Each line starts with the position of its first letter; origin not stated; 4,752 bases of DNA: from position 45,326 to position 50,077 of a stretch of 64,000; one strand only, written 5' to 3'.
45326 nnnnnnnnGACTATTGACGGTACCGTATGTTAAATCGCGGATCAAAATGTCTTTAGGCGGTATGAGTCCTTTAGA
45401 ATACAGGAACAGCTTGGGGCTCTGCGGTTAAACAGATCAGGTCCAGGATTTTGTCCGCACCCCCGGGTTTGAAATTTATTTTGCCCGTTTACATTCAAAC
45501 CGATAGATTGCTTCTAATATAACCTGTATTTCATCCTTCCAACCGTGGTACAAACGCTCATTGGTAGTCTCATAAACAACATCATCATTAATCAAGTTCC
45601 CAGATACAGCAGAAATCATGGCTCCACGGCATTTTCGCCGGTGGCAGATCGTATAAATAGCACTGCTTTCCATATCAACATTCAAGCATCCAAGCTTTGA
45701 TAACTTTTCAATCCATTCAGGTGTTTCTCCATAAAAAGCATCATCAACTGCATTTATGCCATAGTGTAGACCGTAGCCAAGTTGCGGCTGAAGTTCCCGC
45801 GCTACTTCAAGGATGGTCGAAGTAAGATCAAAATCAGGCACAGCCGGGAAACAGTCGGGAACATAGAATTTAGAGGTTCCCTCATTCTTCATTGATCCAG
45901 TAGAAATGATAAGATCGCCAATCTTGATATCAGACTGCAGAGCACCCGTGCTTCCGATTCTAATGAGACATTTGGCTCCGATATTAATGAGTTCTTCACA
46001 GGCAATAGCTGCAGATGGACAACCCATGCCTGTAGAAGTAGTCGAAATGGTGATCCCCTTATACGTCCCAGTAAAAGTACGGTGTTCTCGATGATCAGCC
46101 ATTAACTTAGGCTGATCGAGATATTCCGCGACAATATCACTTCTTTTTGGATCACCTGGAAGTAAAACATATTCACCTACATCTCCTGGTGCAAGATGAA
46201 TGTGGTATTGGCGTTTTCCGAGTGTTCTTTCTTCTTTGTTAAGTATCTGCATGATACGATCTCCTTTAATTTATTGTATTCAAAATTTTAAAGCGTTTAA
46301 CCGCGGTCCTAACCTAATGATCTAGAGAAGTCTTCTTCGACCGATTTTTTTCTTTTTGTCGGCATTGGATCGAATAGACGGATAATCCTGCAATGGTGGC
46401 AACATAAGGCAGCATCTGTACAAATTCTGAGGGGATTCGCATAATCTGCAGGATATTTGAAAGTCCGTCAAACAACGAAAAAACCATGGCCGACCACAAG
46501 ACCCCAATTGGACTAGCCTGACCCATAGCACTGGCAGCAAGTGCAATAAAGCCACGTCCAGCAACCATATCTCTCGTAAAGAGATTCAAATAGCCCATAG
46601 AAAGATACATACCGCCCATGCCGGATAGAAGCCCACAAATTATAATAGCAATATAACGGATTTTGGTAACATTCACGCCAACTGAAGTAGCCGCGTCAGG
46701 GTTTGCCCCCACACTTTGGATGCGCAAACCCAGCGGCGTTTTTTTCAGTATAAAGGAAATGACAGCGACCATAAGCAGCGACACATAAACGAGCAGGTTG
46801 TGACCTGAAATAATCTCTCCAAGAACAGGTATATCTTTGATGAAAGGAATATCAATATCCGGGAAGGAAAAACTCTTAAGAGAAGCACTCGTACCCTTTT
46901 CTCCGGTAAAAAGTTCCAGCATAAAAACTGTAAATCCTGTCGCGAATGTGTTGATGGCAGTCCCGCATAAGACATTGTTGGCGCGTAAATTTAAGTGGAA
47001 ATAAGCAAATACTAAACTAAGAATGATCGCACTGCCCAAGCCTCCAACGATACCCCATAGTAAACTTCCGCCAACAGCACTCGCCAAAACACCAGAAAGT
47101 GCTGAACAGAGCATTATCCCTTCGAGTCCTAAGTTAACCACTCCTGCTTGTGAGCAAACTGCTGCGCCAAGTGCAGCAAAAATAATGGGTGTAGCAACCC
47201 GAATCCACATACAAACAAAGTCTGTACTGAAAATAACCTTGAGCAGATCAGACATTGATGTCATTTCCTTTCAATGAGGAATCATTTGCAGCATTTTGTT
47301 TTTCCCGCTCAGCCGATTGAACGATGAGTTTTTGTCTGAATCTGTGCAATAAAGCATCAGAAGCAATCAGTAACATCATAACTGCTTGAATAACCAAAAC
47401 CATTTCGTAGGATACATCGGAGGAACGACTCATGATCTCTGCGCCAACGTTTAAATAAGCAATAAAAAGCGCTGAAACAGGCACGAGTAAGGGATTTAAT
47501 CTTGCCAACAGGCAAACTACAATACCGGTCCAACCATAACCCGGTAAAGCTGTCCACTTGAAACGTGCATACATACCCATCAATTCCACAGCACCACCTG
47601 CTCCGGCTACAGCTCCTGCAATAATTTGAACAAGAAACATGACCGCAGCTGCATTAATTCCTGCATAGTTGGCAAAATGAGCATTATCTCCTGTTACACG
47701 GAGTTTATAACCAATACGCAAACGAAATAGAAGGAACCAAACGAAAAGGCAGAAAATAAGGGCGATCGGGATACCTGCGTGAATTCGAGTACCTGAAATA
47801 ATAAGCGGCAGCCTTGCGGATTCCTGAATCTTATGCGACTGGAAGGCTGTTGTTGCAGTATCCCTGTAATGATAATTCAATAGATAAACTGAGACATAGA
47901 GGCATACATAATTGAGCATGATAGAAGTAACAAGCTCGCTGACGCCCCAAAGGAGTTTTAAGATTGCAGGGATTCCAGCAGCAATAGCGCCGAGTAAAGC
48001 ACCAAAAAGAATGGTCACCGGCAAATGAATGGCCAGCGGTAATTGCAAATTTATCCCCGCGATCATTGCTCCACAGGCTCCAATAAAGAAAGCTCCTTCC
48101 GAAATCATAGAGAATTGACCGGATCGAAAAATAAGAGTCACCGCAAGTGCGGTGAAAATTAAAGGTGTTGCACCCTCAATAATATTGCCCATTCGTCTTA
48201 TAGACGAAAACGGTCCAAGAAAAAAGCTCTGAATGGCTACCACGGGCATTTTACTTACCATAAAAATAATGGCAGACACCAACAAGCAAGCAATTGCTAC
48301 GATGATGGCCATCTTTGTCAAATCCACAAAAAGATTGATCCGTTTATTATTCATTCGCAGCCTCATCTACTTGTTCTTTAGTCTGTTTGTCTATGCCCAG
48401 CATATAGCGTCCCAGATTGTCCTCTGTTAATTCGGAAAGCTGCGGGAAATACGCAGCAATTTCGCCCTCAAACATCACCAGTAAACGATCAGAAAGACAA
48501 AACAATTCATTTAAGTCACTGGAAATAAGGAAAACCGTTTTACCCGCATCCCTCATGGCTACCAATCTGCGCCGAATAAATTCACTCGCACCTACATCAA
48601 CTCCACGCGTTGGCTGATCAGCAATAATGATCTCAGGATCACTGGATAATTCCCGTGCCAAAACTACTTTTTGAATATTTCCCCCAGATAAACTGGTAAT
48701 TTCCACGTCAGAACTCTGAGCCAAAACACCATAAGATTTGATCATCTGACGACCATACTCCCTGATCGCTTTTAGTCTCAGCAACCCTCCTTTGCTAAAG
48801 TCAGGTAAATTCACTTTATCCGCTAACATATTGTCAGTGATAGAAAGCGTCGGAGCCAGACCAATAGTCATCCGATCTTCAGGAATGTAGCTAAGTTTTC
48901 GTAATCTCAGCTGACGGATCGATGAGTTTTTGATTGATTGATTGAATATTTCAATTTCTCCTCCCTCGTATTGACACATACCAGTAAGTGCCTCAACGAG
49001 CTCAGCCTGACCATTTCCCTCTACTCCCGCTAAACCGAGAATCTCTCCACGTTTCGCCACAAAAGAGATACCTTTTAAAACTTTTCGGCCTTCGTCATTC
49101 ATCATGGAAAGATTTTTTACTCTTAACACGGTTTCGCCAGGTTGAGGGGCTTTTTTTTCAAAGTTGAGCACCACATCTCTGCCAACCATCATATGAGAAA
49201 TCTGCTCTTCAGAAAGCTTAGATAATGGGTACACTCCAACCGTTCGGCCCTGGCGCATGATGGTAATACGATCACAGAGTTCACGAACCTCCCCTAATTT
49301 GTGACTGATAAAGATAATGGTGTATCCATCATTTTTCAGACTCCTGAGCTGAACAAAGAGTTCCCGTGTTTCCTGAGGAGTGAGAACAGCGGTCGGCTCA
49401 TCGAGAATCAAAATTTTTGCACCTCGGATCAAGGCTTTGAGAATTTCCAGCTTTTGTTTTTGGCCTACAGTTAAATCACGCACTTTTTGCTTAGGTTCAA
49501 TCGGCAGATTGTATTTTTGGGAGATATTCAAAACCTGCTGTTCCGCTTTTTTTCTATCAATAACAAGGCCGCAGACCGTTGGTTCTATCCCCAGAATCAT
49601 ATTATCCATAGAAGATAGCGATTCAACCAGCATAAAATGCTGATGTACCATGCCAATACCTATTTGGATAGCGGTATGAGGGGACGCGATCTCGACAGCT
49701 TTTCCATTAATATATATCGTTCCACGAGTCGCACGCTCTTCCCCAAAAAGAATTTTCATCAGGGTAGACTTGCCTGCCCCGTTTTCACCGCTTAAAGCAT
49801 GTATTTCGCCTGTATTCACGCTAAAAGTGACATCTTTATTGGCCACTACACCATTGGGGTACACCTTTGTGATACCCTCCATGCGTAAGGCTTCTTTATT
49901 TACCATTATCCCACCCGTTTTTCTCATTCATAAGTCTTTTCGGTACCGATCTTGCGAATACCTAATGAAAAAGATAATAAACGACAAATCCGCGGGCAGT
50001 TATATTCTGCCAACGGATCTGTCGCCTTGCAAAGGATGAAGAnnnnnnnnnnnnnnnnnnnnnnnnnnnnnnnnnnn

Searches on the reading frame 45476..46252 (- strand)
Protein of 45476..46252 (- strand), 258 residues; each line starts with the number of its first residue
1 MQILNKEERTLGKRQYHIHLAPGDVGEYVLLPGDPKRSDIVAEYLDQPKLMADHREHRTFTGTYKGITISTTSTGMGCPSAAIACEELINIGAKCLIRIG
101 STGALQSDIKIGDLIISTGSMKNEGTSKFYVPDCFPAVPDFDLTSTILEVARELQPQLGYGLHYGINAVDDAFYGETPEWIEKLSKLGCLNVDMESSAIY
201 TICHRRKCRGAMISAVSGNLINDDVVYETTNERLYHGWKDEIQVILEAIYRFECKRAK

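Call 60: search_protein_families(library=pfam, proteins=[window:45476-46252:-], max_evalue=0.01)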
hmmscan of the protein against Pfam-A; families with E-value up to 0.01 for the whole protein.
window:45476-46252:- (258 aa): 1 family
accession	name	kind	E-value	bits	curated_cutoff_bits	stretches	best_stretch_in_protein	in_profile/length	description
PF01048.26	PNP_UDP_1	-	2.6e-41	142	25.1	1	28-220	2-200/233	Phosphorylase superfamily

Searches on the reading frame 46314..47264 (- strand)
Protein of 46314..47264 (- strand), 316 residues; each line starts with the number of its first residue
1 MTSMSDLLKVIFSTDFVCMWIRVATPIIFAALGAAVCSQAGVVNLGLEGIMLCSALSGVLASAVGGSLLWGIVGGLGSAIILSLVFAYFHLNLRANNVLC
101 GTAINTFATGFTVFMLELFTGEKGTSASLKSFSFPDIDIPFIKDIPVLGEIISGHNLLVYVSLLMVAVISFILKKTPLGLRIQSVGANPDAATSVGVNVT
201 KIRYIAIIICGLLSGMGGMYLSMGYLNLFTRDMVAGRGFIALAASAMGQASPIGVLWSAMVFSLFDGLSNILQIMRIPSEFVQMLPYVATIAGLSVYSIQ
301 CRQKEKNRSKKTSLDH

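Call 60: search_protein_families(library=pfam, proteins=[window:46314-47264:-], max_evalue=0.01)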
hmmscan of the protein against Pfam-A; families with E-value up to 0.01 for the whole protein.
window:46314-47264:- (316 aa): 1 family
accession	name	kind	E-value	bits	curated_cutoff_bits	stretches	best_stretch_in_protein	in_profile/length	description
PF02653.21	BPD_transp_2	-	1.4e-35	123.2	26.8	1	19-291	4-266/269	Branched-chain amino acid transport system / permease component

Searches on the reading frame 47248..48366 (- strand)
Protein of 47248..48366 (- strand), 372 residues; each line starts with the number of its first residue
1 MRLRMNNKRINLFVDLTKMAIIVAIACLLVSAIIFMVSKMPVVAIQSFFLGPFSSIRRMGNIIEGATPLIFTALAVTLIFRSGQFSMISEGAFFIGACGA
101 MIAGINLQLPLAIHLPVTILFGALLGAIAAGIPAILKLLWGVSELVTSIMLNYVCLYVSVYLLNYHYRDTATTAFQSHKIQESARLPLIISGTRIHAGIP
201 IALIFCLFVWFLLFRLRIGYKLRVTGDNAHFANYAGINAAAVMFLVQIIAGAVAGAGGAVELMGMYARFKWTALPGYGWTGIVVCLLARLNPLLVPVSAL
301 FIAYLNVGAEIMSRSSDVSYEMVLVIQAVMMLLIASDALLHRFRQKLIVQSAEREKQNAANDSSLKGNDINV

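Call 60: search_protein_families(library=pfam, proteins=[window:47248-48366:-], max_evalue=0.01)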
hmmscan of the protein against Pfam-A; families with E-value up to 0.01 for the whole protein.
window:47248-48366:- (372 aa): 1 family
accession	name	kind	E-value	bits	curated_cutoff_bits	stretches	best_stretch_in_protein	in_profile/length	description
PF02653.21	BPD_transp_2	-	6.8e-30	104.5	26.8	1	61-334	4-268/269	Branched-chain amino acid transport system / permease component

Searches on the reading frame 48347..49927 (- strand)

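Call 60: search_protein_families(library=pfam, proteins=[window:48347-49927:-], max_evalue=0.01)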
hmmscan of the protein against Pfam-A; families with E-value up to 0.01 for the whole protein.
window:48347-49927:- (526 aa): 5 families
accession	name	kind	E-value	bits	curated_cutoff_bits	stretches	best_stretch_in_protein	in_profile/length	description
PF00005.33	ABC_tran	-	8.7e-51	172.6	25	2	31-180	2-137/137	ABC transporter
PF13304.12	AAA_21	-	3.3e-08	34.4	27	1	149-211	235-300/304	AAA domain, putative AbiEii toxin, Type IV TA system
PF13555.12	AAA_29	-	0.0007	19.7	27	1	33-57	15-39/61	P-loop containing region of AAA domain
PF03193.22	RsgA_GTPase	-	0.0044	17.3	30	0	39-68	105-134/174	RsgA GTPase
PF03308.22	MeaB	-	0.0078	15.7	23.1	0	276-325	15-64/273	Methylmalonyl Co-A mutase-associated GTPase MeaB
